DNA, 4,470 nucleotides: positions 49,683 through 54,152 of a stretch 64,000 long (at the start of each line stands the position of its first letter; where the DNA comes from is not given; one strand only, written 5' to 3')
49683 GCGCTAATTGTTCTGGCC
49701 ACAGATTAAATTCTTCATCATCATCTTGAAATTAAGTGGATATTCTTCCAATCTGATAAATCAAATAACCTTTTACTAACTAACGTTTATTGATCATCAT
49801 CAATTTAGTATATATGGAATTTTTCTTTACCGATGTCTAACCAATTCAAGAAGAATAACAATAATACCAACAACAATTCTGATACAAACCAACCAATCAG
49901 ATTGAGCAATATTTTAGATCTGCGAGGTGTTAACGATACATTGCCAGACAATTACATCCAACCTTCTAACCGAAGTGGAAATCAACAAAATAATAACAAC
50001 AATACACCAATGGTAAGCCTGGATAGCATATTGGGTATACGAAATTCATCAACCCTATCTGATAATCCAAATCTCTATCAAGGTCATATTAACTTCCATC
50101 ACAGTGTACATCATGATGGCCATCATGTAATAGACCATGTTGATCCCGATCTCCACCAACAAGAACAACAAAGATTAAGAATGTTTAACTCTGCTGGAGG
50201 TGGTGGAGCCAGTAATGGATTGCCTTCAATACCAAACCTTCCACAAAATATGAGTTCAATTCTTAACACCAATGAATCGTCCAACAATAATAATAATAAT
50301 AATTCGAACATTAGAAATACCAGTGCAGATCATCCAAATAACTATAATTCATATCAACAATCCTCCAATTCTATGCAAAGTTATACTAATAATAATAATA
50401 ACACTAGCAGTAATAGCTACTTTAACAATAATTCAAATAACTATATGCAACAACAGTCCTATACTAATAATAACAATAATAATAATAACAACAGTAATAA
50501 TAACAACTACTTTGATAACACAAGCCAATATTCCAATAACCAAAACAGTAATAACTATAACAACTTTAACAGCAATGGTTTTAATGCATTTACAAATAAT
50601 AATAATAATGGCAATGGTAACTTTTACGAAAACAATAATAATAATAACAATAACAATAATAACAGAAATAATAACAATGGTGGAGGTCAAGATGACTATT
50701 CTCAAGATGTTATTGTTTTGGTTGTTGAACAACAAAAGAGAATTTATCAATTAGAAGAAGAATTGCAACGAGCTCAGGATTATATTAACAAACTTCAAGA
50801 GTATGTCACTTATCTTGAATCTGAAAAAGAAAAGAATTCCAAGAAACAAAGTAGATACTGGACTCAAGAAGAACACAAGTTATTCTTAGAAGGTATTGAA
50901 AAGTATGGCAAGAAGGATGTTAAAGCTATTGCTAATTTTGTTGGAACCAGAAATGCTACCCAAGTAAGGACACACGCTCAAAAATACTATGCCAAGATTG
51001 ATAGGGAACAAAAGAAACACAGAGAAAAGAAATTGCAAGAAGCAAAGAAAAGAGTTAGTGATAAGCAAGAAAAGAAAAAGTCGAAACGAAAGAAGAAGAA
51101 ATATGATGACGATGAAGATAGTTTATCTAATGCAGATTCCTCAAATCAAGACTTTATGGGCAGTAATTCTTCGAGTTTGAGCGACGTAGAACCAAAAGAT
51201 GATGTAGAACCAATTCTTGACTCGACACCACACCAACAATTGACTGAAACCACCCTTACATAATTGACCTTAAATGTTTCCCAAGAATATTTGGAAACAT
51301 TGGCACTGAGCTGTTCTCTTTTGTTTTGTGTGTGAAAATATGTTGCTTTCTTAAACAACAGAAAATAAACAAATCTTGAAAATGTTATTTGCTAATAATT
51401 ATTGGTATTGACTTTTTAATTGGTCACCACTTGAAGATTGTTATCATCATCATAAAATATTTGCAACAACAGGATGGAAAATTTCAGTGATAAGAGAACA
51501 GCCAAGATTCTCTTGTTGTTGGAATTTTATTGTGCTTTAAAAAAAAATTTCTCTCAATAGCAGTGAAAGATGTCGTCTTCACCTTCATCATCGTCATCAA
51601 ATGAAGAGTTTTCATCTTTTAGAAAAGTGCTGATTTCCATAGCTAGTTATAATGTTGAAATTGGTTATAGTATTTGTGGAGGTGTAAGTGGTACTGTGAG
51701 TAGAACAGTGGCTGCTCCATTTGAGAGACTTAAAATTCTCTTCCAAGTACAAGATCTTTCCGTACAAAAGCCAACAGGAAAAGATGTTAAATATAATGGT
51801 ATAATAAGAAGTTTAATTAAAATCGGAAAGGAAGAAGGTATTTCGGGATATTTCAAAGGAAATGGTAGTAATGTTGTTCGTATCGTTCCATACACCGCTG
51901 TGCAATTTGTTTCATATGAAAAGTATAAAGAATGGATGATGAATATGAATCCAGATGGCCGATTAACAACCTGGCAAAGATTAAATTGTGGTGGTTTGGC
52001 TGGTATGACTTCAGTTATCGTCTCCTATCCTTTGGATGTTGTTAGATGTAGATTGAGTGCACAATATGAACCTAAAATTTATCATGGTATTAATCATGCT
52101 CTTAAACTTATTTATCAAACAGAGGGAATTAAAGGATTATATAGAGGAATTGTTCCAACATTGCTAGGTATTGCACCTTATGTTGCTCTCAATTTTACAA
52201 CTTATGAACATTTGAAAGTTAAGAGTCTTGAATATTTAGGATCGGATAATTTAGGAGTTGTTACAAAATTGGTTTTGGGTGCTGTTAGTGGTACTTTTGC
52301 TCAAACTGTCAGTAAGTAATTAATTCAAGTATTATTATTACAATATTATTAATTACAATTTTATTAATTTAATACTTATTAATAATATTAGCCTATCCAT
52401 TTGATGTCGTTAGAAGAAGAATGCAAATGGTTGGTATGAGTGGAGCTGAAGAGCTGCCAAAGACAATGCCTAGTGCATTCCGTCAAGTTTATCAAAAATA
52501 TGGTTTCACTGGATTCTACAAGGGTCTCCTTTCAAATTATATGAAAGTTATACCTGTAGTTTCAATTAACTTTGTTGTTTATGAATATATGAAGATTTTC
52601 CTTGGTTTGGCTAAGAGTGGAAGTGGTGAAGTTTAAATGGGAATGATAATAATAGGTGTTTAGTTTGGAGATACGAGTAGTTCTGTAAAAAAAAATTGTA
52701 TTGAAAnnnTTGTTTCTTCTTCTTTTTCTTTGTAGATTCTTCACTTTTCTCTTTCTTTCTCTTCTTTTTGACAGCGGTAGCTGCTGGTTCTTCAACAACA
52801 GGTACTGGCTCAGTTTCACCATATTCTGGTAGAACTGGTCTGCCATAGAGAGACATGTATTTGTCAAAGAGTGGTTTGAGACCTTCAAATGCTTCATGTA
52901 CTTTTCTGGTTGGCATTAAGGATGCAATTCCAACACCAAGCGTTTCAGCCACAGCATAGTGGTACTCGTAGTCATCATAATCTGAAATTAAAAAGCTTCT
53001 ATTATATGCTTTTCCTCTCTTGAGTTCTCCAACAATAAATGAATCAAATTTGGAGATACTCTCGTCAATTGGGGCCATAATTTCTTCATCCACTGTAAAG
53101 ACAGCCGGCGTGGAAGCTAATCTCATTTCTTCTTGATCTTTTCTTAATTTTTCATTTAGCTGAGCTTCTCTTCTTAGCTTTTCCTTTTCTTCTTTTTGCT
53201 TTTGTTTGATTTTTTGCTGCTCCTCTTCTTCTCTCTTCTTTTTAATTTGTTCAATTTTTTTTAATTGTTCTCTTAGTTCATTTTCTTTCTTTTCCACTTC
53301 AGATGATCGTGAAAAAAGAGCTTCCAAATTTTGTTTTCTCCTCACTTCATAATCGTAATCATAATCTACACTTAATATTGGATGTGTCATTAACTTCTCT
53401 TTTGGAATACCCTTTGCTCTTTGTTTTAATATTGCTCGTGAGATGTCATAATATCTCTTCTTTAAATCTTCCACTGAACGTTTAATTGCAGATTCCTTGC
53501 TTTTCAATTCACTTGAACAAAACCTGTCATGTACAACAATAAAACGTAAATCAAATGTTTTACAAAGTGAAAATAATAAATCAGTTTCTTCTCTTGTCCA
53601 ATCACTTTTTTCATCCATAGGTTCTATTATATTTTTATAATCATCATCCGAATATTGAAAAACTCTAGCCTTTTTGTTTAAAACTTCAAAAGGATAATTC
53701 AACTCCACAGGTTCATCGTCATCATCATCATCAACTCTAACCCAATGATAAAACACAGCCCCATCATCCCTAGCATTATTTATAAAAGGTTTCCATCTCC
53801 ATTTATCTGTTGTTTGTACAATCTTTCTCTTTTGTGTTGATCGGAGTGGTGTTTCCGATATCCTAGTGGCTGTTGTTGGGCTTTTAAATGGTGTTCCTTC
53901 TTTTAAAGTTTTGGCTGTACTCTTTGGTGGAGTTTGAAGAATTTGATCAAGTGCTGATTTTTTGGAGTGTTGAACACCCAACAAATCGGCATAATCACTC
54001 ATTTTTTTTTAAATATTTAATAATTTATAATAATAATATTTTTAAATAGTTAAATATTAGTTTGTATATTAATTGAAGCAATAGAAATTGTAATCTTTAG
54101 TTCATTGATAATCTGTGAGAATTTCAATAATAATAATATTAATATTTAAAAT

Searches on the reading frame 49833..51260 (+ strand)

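Call 67: search_protein_families(library=pfam, proteins=[window:49833-51260:+], max_evalue=0.01)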
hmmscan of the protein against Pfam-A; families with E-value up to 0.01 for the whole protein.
window:49833-51260:+ (476 aa): 2 families
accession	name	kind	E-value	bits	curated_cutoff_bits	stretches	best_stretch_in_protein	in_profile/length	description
PF00249.37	Myb_DNA-binding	-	8.2e-11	42.3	24.4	1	342-385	3-45/46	Myb-like DNA-binding domain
PF13921.12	Myb_DNA-bind_6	-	0.00084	19.9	22.9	1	343-381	1-38/60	Myb-like DNA-binding domain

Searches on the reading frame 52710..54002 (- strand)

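Call 67: search_protein_families(library=pfam, proteins=[window:52710-54002:-], max_evalue=0.01)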
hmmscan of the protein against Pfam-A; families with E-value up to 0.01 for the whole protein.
window:52710-54002:- (431 aa): 2 families
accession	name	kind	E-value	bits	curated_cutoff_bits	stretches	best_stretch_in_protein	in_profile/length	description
PF16282.11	SANT_DAMP1_like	-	4.6e-26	91.3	29.1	1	103-191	1-79/80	SANT/Myb-like domain of DAMP1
PF23067.1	MG280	-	0.0071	16.3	27.4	0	234-286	84-135/259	Uncharacterised protein MG280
